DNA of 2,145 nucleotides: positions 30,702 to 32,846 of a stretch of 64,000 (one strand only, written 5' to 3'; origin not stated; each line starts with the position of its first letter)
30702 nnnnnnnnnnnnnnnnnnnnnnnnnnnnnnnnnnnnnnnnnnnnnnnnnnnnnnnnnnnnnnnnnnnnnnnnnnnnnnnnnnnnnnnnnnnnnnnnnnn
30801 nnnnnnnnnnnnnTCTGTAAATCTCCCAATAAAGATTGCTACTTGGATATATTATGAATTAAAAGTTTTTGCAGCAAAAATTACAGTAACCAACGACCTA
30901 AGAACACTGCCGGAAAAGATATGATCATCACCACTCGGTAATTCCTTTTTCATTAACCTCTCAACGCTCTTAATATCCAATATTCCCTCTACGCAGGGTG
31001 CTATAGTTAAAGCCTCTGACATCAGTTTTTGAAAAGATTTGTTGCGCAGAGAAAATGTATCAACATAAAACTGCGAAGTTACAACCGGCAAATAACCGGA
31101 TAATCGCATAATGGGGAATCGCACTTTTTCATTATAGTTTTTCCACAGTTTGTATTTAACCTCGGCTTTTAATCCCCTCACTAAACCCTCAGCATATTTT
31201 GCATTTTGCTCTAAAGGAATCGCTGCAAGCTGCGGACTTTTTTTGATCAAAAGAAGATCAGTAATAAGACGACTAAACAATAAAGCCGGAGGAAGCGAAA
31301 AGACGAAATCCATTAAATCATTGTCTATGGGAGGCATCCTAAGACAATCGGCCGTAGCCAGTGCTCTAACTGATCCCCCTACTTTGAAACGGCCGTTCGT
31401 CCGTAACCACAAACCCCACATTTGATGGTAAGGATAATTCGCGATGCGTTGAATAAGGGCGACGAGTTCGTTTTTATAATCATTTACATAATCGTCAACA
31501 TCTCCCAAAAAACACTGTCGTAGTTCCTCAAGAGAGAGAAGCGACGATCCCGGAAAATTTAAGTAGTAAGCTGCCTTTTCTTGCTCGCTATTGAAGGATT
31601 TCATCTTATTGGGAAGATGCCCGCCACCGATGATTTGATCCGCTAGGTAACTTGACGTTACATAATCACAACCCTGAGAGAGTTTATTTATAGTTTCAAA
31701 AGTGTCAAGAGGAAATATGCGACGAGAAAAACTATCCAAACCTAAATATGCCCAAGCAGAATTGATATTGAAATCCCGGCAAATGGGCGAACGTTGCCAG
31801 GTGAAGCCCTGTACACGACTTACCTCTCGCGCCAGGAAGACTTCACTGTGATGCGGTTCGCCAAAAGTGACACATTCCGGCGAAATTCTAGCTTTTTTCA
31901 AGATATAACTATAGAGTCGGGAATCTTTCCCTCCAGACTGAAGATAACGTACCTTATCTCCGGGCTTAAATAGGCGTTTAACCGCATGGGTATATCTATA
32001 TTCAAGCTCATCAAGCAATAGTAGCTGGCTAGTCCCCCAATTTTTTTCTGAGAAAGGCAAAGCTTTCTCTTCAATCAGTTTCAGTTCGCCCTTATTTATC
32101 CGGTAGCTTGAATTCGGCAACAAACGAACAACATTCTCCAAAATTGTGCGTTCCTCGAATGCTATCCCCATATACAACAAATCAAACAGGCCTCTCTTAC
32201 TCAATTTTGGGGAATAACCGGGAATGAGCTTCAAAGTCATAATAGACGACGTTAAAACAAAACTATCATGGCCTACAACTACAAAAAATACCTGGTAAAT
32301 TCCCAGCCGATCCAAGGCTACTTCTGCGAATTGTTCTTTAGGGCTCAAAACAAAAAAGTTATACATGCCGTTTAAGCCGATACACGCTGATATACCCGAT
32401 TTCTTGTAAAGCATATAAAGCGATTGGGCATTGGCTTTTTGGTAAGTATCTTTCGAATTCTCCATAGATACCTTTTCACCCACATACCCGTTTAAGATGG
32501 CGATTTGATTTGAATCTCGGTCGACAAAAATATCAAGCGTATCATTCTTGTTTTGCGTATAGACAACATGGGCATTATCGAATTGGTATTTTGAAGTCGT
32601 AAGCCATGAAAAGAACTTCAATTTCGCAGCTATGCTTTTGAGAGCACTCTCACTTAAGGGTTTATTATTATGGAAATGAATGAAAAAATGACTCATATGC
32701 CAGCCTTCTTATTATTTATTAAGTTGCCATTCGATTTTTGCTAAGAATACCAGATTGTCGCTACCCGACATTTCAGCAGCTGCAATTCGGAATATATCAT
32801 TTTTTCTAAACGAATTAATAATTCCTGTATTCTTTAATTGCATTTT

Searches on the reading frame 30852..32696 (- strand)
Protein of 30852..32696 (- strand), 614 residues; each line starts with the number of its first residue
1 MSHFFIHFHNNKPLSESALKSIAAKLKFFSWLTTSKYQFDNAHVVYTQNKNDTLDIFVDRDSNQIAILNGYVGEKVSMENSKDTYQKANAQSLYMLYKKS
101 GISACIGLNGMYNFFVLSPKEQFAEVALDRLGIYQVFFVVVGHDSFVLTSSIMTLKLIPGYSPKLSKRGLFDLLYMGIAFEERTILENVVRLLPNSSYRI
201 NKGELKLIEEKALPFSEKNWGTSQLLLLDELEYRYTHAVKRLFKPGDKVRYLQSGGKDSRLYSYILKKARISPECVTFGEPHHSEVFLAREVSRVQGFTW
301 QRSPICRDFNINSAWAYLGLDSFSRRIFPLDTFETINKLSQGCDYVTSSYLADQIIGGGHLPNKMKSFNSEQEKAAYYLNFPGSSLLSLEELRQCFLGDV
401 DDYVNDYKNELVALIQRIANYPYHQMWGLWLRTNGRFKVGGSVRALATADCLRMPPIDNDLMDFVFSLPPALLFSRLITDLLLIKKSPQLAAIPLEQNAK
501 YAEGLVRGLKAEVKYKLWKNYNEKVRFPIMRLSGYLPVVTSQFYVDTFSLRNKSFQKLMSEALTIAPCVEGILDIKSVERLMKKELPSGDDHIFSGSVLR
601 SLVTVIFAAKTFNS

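Call 18: find_encoding_contigs(protein=window:30852-32696:-, flank=10000, max_places=1)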
Protein window:30852-32696:- (614 aa): 2 contigs read that carry it; 1 place shown.
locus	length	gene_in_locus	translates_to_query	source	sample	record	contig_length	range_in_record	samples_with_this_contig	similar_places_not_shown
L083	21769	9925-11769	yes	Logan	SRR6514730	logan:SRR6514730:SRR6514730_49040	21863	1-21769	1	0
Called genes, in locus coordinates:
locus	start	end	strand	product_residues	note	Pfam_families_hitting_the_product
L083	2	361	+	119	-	?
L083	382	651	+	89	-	PF05899:Cupin_3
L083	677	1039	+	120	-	-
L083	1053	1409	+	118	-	PF00472:RF-1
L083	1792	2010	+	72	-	PF00376:MerR, PF13411:MerR_1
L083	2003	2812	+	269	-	PF02563:Poly_export, PF22461:SLBB_2, PF10531:SLBB (weak)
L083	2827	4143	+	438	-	PF02706:Wzz, PF13807:GNVR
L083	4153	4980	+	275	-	PF02367:TsaE (weak), PF05621:TniB (faint), PF13191:AAA_16, PF20720:nSTAND3 (weak), PF13604:AAA_30 (weak), PF09848:SLFN-g3_helicase (weak), PF13401:AAA_22, PF00004:AAA (weak)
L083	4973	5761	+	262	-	PF10609:ParA (weak), PF13614:AAA_31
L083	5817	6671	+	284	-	PF13489:Methyltransf_23, PF08241:Methyltransf_11, PF13649:Methyltransf_25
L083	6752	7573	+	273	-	PF01522:Polysacc_deac_1, PF11959:DUF3473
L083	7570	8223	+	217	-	PF01209:Ubie_methyltran, PF08003:Methyltransf_9, PF06325:PrmA, PF07021:MetW, PF13489:Methyltransf_23, PF05175:MTS, PF08241:Methyltransf_11, PF08242:Methyltransf_12, +4 more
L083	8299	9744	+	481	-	PF01943:Polysacc_synt, PF13440:Polysacc_synt_3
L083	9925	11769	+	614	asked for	-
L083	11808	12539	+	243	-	PF00583:Acetyltransf_1, PF13508:Acetyltransf_7 (weak), PF08445:FR47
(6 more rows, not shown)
